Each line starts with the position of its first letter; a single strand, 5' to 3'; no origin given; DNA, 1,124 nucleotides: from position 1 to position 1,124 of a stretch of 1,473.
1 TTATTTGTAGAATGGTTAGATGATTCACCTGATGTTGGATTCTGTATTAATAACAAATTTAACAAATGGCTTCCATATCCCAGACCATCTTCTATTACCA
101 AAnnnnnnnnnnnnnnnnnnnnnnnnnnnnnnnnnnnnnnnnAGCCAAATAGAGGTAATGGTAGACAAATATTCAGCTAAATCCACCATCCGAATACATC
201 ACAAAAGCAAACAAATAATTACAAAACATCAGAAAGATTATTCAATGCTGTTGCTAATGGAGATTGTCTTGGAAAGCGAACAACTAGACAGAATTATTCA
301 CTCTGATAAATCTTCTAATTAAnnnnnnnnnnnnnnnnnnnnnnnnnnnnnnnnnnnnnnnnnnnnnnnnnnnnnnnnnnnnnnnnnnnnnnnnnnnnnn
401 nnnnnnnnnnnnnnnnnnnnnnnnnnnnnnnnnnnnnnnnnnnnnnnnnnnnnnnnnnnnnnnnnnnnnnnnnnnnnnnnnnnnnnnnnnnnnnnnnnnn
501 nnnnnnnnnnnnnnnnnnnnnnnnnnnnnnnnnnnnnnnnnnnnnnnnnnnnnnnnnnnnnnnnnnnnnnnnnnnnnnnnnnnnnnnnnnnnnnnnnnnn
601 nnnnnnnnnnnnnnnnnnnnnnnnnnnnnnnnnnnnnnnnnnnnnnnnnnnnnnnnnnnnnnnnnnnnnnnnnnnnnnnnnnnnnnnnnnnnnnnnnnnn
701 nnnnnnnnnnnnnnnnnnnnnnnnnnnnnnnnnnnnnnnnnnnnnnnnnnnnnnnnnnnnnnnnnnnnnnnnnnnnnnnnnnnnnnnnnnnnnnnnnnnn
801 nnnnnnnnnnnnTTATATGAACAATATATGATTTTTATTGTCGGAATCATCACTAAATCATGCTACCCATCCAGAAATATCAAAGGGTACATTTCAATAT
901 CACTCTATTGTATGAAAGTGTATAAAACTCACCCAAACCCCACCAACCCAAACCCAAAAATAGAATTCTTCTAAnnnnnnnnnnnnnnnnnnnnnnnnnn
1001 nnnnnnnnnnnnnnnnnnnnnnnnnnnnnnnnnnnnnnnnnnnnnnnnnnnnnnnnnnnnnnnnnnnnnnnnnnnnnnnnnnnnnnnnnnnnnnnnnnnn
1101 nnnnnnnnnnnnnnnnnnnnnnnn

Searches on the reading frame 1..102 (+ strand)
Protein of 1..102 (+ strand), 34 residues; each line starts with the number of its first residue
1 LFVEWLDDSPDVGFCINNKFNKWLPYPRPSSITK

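Call 10: search_protein_families(library=pfam, max_evalue=1, proteins=[window:1-102:+])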
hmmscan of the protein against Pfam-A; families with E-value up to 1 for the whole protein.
seq(34 aa): 1 family
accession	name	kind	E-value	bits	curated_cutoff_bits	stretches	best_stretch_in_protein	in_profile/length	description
PF21216.2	PepQ_N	-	0.18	12.1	27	1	4-28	36-59/152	Xaa-Pro dipeptidase, N-terminal domain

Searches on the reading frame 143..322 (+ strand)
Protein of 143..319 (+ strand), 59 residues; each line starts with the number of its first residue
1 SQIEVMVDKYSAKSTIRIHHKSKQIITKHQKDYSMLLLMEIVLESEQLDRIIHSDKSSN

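Call 8: find_encoding_contigs(protein=window:158-322:+, flank=10000, max_places=6)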
Protein window:158-322:+ (54 aa): no gene with exactly this product is on record in the collection.

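Call 10: search_protein_families(library=pfam, max_evalue=1, proteins=[window:143-319:+])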
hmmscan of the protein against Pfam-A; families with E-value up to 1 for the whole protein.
seq(59 aa): 0 families

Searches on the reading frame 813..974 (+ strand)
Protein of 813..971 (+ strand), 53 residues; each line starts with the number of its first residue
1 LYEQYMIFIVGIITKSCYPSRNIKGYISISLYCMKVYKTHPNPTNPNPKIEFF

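Call 9: find_encoding_contigs(protein=window:828-974:+, flank=10000, max_places=6)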
Protein window:828-974:+ (48 aa): no gene with exactly this product is on record in the collection.

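Call 10: search_protein_families(library=pfam, max_evalue=1, proteins=[window:813-971:+])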
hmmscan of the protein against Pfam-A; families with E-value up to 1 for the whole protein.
seq(53 aa): 0 families
